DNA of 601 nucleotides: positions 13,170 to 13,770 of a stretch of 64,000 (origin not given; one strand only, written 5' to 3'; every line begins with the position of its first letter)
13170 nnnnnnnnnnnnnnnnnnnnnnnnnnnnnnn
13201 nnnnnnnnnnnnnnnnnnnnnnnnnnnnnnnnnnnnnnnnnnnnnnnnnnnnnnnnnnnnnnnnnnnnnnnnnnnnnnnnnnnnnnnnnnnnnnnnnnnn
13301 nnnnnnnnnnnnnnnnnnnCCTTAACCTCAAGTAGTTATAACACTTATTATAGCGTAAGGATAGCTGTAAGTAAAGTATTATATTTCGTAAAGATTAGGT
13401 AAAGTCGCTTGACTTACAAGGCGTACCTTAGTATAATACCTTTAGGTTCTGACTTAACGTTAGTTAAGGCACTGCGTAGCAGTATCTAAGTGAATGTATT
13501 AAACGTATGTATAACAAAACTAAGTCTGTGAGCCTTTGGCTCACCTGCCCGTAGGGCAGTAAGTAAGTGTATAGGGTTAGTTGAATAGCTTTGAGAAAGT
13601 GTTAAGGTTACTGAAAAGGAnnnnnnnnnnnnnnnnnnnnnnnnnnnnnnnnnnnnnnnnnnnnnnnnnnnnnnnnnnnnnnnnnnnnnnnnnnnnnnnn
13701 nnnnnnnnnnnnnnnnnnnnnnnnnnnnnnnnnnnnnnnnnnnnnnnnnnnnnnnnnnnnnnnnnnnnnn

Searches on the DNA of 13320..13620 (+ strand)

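Call 29: search_rna_families(source=window, start=13320, end=13620, threshold=evalue, max_evalue=10, show_alignments=4)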
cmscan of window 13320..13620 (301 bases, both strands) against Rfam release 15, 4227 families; matches with E-value up to 10: 3.
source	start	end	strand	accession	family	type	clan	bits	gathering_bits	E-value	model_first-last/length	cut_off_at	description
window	13334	13441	-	RF01659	ceN86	Gene; snRNA; snoRNA; CD-box;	-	15.3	40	2.4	1-124/124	no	Caenorhabditis snoRNA ceN86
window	13488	13573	+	RF02145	MEG8_1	Gene; lncRNA;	-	14.7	70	0.25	1-97/97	no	Maternally expressed 8 exon 1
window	13365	13421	+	RF04072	mir-7386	Gene; miRNA;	-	13.5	44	8.6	1-59/59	no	mir-7386 microRNA precursor family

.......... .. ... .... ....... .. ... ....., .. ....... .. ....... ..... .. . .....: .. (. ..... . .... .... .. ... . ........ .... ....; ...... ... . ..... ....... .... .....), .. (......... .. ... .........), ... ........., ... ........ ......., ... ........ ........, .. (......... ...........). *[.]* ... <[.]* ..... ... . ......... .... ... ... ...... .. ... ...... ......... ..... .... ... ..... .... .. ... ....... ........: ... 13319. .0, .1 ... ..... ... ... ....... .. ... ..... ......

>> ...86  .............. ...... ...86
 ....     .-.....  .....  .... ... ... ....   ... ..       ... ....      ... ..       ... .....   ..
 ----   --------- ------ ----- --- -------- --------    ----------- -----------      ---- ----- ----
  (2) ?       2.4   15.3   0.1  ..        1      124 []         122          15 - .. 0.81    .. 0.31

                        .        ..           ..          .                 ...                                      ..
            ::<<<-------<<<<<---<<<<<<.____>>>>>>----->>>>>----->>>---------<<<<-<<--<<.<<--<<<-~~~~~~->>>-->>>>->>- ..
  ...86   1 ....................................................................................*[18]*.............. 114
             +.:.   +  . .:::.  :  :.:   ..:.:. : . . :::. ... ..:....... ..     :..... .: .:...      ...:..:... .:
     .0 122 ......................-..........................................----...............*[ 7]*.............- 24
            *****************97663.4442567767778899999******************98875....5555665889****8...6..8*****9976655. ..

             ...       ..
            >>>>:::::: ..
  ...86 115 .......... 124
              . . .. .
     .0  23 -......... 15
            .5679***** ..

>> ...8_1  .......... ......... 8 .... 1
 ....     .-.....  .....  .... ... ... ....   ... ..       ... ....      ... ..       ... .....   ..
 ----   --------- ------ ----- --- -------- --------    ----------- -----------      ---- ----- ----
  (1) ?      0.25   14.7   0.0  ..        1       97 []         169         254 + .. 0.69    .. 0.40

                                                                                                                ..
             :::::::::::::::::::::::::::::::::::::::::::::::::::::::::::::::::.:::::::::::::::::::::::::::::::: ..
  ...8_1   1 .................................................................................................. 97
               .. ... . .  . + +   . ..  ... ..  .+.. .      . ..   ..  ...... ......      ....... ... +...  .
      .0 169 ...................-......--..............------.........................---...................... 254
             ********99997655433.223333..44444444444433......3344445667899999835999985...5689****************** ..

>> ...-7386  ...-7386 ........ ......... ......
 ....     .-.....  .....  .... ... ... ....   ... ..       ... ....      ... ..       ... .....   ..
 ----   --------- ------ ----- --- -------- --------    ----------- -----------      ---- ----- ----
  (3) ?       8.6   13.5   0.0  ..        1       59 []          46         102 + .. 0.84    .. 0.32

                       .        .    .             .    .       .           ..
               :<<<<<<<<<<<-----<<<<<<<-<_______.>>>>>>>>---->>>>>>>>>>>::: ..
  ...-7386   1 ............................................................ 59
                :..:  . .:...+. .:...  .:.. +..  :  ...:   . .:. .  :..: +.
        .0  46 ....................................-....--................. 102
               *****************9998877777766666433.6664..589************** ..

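Call 62: build_rna_model(alignment_id=A4, structure=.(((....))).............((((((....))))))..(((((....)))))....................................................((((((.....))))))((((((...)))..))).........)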
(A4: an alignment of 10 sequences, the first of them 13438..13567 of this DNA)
Model R1 built from alignment A4 (10 sequences, 151 columns); structure: as given.
model positions 124; base pairs 26; branch points 4; effective number of sequences 1.75; information 0.59 bits per position. Calibrated on 0.2 Mb of random sequence (short: E-values are rough).
structure used (alignment columns):
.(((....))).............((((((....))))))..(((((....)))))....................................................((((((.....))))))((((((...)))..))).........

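Call 63: search_with_rna_model(model_id=R1, sources=[window, L001, L002, L003, L004, L005, L006, L007, L008, L009, L010, L011, L012, L013, L014, L015, L016, L017, L018, L019, L020, L021, L022, L023, L024, L025, L026, L027, L028, L029, L030, L031, L032, L033, L034, L035, L036, L037, L038, L039, L040, L041, L042, L043, L044, L045, L046, L047, L048, L049, L050, L051, L052, L053, L054, L055, L056, L057, L058, L059, L060, L061, L062, L063, L064, L065, L066, L067, L068, L069, L070, L071, L072, L073, L074, L075, L076, L077, L078, L079, L080, L083, L084, L085, L086, L087, L088, L089, L090, L091, L092, L093, L094, L095, L096, L097, L098, L099], max_evalue=1, make_alignment=true)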
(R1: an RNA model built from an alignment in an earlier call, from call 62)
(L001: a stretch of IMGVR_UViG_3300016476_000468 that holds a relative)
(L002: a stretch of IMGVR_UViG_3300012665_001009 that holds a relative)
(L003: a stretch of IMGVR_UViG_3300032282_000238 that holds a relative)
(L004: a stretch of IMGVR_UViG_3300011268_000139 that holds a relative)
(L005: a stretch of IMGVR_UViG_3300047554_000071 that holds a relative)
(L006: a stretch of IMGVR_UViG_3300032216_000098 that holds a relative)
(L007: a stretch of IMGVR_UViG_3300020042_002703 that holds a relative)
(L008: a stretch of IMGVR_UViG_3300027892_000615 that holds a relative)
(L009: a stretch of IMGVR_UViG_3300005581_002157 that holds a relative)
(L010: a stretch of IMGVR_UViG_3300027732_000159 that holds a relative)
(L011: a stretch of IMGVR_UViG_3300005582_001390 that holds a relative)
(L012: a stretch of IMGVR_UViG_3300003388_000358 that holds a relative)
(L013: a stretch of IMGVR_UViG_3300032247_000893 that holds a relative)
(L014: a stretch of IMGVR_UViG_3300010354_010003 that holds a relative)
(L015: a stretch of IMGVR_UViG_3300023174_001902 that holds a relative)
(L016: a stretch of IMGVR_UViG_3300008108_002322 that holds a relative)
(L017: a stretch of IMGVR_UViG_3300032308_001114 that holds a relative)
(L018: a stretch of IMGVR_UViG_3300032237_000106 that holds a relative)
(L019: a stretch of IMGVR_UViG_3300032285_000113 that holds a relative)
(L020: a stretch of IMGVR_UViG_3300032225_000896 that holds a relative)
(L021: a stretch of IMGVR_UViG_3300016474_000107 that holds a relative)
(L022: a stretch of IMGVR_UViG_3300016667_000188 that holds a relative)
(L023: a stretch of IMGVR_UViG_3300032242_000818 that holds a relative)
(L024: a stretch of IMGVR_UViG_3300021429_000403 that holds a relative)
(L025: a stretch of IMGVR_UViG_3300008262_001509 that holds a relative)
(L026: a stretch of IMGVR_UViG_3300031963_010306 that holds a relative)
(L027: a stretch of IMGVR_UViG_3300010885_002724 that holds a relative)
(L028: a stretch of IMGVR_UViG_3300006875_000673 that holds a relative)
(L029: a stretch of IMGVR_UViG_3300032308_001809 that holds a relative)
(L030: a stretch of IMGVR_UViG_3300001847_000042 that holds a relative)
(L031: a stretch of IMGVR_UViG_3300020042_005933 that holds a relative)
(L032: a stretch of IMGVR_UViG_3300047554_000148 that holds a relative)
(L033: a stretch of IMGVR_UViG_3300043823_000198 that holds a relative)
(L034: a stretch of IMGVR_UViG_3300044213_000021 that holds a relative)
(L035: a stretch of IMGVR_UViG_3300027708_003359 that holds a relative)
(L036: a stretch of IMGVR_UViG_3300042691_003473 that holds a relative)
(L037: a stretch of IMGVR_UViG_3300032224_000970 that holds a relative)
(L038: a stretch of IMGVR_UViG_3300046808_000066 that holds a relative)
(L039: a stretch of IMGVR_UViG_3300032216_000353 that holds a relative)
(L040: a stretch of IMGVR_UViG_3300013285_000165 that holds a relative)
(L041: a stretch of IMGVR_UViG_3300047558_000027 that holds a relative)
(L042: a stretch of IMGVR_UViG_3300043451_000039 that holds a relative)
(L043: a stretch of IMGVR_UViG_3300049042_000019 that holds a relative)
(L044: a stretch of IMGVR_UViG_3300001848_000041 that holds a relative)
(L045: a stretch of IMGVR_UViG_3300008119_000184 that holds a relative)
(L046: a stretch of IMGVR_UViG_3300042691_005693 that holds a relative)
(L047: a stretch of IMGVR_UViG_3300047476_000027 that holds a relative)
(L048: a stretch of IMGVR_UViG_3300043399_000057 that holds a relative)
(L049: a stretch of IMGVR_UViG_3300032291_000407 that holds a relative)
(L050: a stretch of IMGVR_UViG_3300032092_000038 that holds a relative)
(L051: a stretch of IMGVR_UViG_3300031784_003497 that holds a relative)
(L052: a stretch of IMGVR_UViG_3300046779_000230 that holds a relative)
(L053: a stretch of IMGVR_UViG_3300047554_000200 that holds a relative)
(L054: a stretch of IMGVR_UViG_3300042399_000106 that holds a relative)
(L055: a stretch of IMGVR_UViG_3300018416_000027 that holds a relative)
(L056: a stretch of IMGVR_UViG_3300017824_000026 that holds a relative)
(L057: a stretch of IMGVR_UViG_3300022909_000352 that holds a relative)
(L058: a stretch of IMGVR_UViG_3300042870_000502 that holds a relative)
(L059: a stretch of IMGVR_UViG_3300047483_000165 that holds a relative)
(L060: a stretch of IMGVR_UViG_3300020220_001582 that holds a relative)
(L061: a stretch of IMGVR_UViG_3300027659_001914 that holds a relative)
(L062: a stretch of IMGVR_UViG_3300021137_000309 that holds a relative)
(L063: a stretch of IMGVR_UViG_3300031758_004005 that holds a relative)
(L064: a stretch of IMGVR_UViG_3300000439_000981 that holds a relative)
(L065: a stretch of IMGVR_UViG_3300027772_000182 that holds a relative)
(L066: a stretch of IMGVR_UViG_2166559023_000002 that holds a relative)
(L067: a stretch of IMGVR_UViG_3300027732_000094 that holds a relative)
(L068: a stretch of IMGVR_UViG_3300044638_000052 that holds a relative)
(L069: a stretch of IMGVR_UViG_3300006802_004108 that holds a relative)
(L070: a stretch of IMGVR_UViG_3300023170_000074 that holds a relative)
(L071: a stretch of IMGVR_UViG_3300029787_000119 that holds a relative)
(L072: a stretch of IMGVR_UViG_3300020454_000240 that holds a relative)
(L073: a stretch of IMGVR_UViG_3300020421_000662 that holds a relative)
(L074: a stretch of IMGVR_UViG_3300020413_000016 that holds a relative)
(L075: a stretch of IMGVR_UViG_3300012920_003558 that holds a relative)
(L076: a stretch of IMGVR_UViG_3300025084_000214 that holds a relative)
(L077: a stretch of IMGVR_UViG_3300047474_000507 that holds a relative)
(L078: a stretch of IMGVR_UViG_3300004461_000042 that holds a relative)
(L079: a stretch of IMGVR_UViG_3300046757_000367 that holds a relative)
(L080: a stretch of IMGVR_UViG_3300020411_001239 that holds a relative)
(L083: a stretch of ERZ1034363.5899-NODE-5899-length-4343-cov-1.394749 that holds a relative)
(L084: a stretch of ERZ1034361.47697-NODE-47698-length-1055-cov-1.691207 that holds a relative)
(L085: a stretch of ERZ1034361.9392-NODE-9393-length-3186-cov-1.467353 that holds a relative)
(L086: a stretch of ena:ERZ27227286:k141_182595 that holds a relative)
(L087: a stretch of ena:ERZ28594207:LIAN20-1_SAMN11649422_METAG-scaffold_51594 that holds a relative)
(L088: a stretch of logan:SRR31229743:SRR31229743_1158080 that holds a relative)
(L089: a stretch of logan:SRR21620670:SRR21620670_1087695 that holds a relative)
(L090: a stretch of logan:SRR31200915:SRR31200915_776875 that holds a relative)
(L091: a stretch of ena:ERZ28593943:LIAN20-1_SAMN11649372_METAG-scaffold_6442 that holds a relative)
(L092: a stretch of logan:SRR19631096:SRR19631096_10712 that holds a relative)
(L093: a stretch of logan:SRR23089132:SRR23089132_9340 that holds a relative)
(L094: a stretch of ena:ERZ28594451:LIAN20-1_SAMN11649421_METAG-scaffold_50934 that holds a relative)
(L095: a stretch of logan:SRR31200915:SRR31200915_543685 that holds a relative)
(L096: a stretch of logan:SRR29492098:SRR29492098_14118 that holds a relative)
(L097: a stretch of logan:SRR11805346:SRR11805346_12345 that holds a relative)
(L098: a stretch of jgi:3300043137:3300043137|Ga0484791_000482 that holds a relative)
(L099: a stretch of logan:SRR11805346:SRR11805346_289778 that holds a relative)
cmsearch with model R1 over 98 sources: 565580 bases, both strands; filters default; matches with E-value up to 1: 17.
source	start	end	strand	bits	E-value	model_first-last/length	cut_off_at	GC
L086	772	894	-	137.6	5.1e-24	1-124/124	no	0.39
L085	2387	2509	-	133.3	3.5e-23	1-124/124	no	0.41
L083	2163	2285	-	130.9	1e-22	1-124/124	no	0.4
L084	900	1032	-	124.7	1.6e-21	1-124/124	no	0.39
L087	976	1098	-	123.7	2.5e-21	1-124/124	no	0.39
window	13438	13567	+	122.7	4e-21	1-124/124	no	0.42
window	48014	48147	+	114.2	1.8e-19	1-124/124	no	0.41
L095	1170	1303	-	104.4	1.4e-17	1-124/124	no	0.42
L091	1793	1918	-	102.5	3.5e-17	1-124/124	no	0.44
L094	873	998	-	102.5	3.5e-17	1-124/124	no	0.44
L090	1668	1804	-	98.7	1.9e-16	1-124/124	no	0.37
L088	2932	3013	-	45.5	4.2e-06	46-124/124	5'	0.37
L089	2648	2729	-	45.5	4.2e-06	46-124/124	5'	0.37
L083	2050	2208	+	24.6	0.051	1-124/124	no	0.44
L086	659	817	+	23.7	0.074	1-124/124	no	0.44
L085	2274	2432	+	23.6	0.077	1-124/124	no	0.45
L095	1104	1215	+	21.1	0.24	1-124/124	no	0.42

Alignment A5: 17 matches aligned to the model, 198 columns, each read 5' to 3' on its own strand. Consensus structure (alignment columns), stored with it:
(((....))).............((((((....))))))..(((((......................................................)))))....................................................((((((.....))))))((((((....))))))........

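Call 64: search_with_rna_model(model_id=R1, sources=[window, L083, L084, L085, L086, L087, L090, L091, L095], max_evalue=1e-10, make_alignment=true)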
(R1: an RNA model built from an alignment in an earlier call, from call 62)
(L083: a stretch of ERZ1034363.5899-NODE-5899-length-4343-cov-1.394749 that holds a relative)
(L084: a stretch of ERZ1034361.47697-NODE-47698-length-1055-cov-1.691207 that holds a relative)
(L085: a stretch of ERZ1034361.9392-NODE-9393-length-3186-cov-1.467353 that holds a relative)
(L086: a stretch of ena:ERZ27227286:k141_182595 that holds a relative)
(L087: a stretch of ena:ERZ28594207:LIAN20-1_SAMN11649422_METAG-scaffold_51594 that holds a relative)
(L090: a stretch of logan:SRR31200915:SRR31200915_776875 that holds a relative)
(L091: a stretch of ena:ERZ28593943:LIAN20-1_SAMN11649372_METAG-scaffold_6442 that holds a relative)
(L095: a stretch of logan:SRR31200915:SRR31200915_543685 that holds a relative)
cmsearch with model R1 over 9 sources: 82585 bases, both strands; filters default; matches with E-value up to 1e-10: 10.
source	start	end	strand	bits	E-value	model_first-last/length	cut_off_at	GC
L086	772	894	-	137.6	7.4e-25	1-124/124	no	0.39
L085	2387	2509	-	133.3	5.1e-24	1-124/124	no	0.41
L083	2163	2285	-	130.9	1.5e-23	1-124/124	no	0.4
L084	900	1032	-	124.7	2.3e-22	1-124/124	no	0.39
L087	976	1098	-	123.7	3.7e-22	1-124/124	no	0.39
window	13438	13567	+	122.7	5.8e-22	1-124/124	no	0.42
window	48014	48147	+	114.2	2.6e-20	1-124/124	no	0.41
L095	1170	1303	-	104.4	2.1e-18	1-124/124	no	0.42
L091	1793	1918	-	102.5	5e-18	1-124/124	no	0.44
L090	1668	1804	-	98.7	2.7e-17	1-124/124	no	0.37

Alignment A6: 10 matches aligned to the model, 148 columns, each read 5' to 3' on its own strand. Consensus structure (alignment columns), stored with it:
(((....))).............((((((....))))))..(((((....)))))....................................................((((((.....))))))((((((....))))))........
